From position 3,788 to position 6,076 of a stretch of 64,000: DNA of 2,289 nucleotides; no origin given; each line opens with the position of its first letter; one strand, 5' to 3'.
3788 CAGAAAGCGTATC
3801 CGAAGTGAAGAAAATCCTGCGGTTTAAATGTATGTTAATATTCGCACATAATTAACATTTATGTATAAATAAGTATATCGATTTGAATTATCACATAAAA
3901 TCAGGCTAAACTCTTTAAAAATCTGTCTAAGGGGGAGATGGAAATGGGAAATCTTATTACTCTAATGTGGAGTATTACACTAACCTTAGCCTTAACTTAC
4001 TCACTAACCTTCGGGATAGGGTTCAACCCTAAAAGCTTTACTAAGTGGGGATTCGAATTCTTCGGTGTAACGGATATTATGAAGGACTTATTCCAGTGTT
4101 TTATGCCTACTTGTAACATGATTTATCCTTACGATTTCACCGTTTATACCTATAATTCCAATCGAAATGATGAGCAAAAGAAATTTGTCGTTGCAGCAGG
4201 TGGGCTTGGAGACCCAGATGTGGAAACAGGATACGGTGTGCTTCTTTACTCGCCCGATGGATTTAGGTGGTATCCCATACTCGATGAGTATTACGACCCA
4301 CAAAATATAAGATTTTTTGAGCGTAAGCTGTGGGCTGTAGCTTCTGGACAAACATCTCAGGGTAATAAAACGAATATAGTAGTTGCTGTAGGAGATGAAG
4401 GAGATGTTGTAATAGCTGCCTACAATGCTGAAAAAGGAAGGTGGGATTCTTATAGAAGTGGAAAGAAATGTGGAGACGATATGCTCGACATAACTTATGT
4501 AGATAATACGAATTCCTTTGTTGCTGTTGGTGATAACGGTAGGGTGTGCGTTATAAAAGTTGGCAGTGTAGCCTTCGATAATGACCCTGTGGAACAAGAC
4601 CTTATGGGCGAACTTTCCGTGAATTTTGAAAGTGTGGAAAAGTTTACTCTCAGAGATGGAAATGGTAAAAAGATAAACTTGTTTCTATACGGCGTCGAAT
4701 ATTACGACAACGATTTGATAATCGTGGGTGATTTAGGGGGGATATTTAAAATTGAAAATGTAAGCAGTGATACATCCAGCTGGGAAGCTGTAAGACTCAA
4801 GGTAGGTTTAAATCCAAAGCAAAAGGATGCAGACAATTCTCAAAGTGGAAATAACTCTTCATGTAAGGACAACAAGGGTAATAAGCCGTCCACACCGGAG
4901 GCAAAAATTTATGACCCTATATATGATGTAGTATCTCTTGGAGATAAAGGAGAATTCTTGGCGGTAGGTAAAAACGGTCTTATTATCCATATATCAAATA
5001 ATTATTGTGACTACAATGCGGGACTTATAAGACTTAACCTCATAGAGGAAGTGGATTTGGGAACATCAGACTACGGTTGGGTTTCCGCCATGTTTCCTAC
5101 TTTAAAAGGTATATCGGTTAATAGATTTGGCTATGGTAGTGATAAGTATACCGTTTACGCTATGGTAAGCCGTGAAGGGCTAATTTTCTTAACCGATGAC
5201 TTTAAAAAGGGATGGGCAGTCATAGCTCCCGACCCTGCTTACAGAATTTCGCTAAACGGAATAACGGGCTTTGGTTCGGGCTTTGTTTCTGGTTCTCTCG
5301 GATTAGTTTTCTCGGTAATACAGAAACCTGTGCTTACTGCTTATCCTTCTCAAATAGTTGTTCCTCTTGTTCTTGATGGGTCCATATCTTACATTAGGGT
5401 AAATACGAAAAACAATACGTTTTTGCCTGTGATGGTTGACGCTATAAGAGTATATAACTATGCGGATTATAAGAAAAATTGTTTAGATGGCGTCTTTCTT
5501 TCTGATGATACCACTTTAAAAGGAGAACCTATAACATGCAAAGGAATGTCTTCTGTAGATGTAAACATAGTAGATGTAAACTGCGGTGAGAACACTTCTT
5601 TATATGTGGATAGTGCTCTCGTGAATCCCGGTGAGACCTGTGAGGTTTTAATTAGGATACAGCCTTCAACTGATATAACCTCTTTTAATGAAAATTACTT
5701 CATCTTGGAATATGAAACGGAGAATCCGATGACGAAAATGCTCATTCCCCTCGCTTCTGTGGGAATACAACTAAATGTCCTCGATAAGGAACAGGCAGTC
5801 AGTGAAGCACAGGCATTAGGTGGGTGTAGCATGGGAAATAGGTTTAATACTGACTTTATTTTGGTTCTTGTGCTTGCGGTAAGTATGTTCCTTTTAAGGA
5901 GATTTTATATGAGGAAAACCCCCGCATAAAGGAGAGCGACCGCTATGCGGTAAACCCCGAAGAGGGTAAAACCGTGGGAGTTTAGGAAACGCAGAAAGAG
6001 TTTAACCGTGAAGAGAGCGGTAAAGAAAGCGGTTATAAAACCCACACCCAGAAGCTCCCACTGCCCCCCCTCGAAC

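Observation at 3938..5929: AT-rich surface beta-propeller protein with a GGC-TM-RR tail: possible undescribed Aquificae C-terminal sorting system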

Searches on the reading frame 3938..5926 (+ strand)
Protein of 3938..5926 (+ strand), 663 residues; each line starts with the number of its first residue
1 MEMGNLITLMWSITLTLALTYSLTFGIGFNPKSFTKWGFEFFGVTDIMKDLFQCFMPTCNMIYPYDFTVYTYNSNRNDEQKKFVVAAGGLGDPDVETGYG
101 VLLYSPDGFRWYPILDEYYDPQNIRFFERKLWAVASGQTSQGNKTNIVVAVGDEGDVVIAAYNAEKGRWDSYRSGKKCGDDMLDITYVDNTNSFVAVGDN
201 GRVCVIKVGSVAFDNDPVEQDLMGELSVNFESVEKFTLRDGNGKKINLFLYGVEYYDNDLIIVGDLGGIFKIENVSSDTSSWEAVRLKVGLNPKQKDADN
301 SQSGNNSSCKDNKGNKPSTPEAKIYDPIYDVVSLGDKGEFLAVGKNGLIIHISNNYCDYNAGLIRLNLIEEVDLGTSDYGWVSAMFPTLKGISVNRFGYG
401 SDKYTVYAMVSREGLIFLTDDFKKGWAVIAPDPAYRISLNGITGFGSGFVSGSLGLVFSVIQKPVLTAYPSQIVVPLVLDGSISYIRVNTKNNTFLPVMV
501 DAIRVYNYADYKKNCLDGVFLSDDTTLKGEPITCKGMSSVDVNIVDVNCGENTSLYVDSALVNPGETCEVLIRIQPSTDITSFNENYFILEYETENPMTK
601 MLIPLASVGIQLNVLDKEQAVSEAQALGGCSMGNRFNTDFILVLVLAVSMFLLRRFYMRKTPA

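Call 3: search_protein_families(library=ncbifam, proteins=[window:3938-5926:+], max_evalue=10)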
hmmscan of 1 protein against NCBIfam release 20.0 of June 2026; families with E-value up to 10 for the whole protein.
window:3938-5926:+ (663 aa): 0 families

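Call 4: search_protein_families(library=pfam, proteins=[window:3938-5926:+], max_evalue=10)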
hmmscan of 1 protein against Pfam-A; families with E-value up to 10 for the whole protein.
window:3938-5926:+ (663 aa): 0 families

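Call 6: find_homologous_proteins(query=window:3938-5926:+, max_evalue=0.001)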
Query window:3938-5926:+ (663 aa): 2 proteins with E <= 0.001 among 8000 candidates.
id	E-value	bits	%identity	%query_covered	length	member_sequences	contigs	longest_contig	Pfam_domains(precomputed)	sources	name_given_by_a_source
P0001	0.0e+0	1519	100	100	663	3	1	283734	-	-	-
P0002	4.8e-95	337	35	96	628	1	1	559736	-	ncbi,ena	-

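Call 9: find_encoding_contigs(protein=P0002, flank=10000, max_places=4)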
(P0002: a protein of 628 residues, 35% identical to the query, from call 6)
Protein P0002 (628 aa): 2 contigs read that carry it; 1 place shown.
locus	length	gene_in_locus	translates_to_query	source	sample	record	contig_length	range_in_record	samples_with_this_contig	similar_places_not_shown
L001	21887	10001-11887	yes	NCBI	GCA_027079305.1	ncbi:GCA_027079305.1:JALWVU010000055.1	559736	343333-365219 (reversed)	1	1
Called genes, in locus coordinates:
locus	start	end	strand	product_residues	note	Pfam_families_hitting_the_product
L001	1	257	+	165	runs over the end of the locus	-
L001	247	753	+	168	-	PF03968:LptD_N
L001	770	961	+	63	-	PF00216:Bac_DNA_binding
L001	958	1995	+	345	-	PF01266:DAO (faint), PF01494:FAD_binding_3 (weak), PF05834:Lycopene_cycl (faint), PF07992:Pyr_redox_2 (weak), PF13450:NAD_binding_8 (weak), PF22578:GGR_cat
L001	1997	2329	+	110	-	PF02699:YajC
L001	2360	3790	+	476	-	PF00171:Aldedh, PF05893:LuxC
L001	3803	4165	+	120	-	-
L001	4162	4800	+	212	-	PF01128:IspD, PF12804:NTP_transf_3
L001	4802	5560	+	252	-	PF00561:Abhydrolase_1, PF12146:Hydrolase_4, PF12697:Abhydrolase_6, PF03096:Ndr (weak)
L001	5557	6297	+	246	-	PF06325:PrmA, PF05175:MTS, PF02353:CMAS (weak), PF13489:Methyltransf_23 (weak), PF02475:TRM5-TYW2_MTfase (weak), PF08241:Methyltransf_11, PF13649:Methyltransf_25, PF13847:Methyltransf_31, +2 more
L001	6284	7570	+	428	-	PF01551:Peptidase_M23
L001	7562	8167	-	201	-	PF00300:His_Phos_1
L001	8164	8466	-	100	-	-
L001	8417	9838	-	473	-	PF01225:Mur_ligase (weak), PF08245:Mur_ligase_M, PF02875:Mur_ligase_C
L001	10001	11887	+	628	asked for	-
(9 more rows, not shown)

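Call 12: find_encoding_contigs(protein=P0001, flank=10000, max_places=4)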
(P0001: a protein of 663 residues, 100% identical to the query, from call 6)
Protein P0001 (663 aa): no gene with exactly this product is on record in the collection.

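Call 15: find_related_loci(query=A1, collection=genome_contigs, flank=10000)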
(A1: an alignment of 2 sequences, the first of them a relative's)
Query A1 (663 aa) in genome_contigs; peptide patterns used: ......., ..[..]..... (x = any residue, [..] = any of these).
87 stretches matched a pattern; 2 encode a relative of the query (tblastn E <= 1e-3); 2 distinct loci.
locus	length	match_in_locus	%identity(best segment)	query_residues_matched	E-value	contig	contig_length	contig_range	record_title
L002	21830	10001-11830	35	23-657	8e-98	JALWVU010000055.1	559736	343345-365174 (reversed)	MAG: Aquificaceae bacterium isolate T2_maxbin2_scaf2bin.168 T2_NODE_4_length_559736_cov_23.204730, whole genome shotgun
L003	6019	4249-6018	35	13-630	1e-94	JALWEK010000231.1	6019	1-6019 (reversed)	MAG: Aquificaceae bacterium isolate T11_metabat1_scaf2bin.084 T11_NODE_9837_length_6019_cov_1.382213, whole genome shotg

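Call 16: search_protein_representatives(protein=window:3938-5926:+)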
Query: 663 residues. Proteins with E-value up to 0.001 (for the whole library): 2; up to 1e-10: 2; up to 1e-30: 2. The best 2 are listed.
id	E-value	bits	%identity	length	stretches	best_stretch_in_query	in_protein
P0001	0.0e+00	1518.7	100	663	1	1-663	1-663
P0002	1.5e-95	337.4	40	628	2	21-505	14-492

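Call 28: predict_structure(alignment_id=A1)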
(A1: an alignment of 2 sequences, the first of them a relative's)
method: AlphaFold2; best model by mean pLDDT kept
length: 663 residues; sequences in the alignment: 2
mean_pLDDT: 41.8   pTM: 0.48
mean pLDDT of the five models: 41.8, 40.9, 40.2, 37.3, 35.2
residues with pLDDT >= 90: 1; 70-90: 113; 50-70: 86; < 50: 463
segments of 3 or more residues with pLDDT < 50: 1-131, 216-224, 289-323, 355-392, 397-406, 410-639, 657-663
pLDDT, mean of each block of 10 residues (from residue 1): 39 35 25 27 26 24 35 36 37 35 38 41 26 67 69 69 65 73 77 83 85 54 58 83 76 80 75 70 60 28 27 29 56 64 59 47 33 23 26 45 46 45 40 24 22 21 22 27 28 23 22 20 20 21 23 22 23 23 22 25 22 29 29 34 68 55 34
secondary structure, 60 per line:
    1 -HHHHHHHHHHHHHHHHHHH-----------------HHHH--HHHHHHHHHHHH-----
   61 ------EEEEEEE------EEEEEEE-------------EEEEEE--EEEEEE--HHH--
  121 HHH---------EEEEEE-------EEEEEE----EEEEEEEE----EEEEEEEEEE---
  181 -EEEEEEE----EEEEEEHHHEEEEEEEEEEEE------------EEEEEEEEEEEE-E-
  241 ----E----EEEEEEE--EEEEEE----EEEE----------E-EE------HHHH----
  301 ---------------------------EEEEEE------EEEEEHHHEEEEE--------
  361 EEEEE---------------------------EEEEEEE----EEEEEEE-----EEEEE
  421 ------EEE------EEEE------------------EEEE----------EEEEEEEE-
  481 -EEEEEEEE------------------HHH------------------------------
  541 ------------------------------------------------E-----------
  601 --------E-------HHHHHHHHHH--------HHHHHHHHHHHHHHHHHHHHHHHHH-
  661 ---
elements in order (helices of 4 or more, strands of 3 or more residues): H2-20 H38-41 H44-55 E67-73 E80-86 E100-105 E108-113 E133-138 E146-151 E156-163 E168-177 E182-188 E193-198 E202-213 E226-237 E250-256 E259-264 E269-272 H293-296 E328-333 E340-344 E348-352 E361-365 E393-399 E404-410 E416-420 E427-429 E436-439 E458-461 E472-479 E482-489 H617-626 H635-659

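Call 29: search_solved_structures(query=A1, max_evalue=10, show_alignments=2)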
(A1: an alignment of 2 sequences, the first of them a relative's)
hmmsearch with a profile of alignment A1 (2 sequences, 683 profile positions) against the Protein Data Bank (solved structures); distinct sequences matched with E-value up to 10: 2.
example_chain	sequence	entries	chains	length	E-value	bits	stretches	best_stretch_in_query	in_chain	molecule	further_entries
9l9p_A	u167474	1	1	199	0.33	12.4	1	464-532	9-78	Putative tail assembly protein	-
8b3w_A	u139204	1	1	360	0.64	11.4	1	319-376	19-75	Variant surface glycoprotein 1954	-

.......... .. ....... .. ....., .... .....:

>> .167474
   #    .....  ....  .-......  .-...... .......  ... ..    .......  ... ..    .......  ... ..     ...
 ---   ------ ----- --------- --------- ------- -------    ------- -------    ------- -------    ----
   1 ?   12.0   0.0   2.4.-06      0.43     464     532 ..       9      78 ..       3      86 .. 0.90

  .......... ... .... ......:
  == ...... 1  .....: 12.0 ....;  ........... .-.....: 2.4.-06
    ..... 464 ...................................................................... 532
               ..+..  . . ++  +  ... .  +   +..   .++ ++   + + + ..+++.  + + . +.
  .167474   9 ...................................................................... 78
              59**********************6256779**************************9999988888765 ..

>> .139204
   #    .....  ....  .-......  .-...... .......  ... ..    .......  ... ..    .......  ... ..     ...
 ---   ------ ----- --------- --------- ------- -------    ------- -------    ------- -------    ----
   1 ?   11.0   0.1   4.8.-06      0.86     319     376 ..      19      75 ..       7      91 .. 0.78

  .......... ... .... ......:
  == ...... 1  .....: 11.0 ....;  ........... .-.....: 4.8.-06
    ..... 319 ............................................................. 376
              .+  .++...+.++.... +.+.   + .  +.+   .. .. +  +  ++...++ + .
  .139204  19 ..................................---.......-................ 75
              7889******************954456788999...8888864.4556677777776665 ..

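Call 33: fold_search(model_id=the predicted structure, library=pdb)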
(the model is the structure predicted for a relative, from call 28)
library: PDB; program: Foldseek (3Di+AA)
matches with E <= 10: 1449; with E <= 0.001: 374
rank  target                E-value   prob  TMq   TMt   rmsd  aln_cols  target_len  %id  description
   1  8tah_C                1.8e-06  1.00  0.29  0.51   9.0       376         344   11  Cryo-EM structure of Cortactin-bound to Arp2/3 complex (released 2023-09-27)
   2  7d4i_A4               3.4e-06  1.00  0.30  0.31   9.5       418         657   11  Cryo-EM structure of 90S small ribosomal precursors complex with the DEAH-box RNA helicase Dhr1 (State F) (released 2021-10-06)
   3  6lqs_3F               3.6e-06  1.00  0.22  0.31  17.6       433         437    9  Cryo-EM structure of 90S small subunit preribosomes in transition states (State D) (released 2020-09-16)
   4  8hmc_A                4.0e-06  1.00  0.14  0.13  20.8       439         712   11  base module state 1 of Tetrahymena IFT-A (released 2023-06-14)
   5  4i79_A                7.2e-06  1.00  0.23  0.44   8.4       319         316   12  Crystal structure of human NUP43 (released 2013-02-27)
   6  6lqs_A4               9.3e-06  1.00  0.29  0.29   9.4       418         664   10  Cryo-EM structure of 90S small subunit preribosomes in transition states (State D) (released 2020-09-16)
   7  4i79_B                9.8e-06  1.00  0.24  0.45   8.4       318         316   11  Crystal structure of human NUP43 (released 2013-02-27)
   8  9y6s_5g               9.8e-06  1.00  0.30  0.34  15.2       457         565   11  96-nm repeat of the Leishmania tarentolae doublet microtubule (released 2025-12-17)
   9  8glv_Cp               1.0e-05  1.00  0.18  0.12  18.8       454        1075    9  96-nm repeat unit of doublet microtubules from Chlamydomonas reinhardtii flagella (released 2023-05-31)
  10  3f3p_F                1.1e-05  1.00  0.26  0.51   7.9       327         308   12  Crystal structure of the nucleoporin pair Nup85-Seh1, space group P21212 (released 2009-04-07)
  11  8adl_F                1.1e-05  1.00  0.25  0.48   8.8       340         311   12  Cryo-EM structure of the SEA complex (released 2022-11-02)
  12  9n0z_B                1.1e-05  1.00  0.25  0.37  12.5       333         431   11  PP2A-B55 Holoenzyme with B55i (released 2025-06-18)
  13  9c5u_A                1.1e-05  1.00  0.22  0.35   9.6       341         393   10  Cryo EM structure of DCAF2:Compound 1 complex (released 2025-10-01)
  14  9g33_CH               1.1e-05  1.00  0.23  0.31  16.8       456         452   10  Stalled 90S - Utp23-Krr1-deltaC3 (released 2025-06-18)
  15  9eam_C                1.2e-05  1.00  0.31  0.52   8.6       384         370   10  Coronin-7 CA bound to Arp2/3 complex (released 2025-11-19)
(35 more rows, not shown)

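Call 34: find_related_loci(query=A1, collection=metagenome_contigs, flank=10000)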
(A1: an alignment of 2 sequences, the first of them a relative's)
Query A1 (663 aa) in metagenome_contigs; peptide patterns used: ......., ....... (x = any residue, [..] = any of these).
600 stretches matched a pattern, but none encodes a relative of the query by tblastn (E <= 1e-3).

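Call 56: search_protein_families(library=padloc, proteins=[window:3938-5926:+, P0002], max_evalue=1)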
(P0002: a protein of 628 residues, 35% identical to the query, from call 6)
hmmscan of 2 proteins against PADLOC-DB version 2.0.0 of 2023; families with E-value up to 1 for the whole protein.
window:3938-5926:+ (663 aa): 0 families

P0002 (628 aa): 0 families

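Call 57: search_protein_families(library=phrogs, proteins=[window:3938-5926:+, P0002], max_evalue=1)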
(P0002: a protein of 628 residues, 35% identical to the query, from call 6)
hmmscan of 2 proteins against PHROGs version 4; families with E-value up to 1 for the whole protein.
window:3938-5926:+ (663 aa): 1 family
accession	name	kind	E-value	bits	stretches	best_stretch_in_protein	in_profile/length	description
phrog_18295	-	unknown function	0.29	12.9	1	123-182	38-88/105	-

P0002 (628 aa): 1 family
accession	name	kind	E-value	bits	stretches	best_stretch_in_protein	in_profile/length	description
phrog_32339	-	unknown function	0.00071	20.3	1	228-346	35-153/172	-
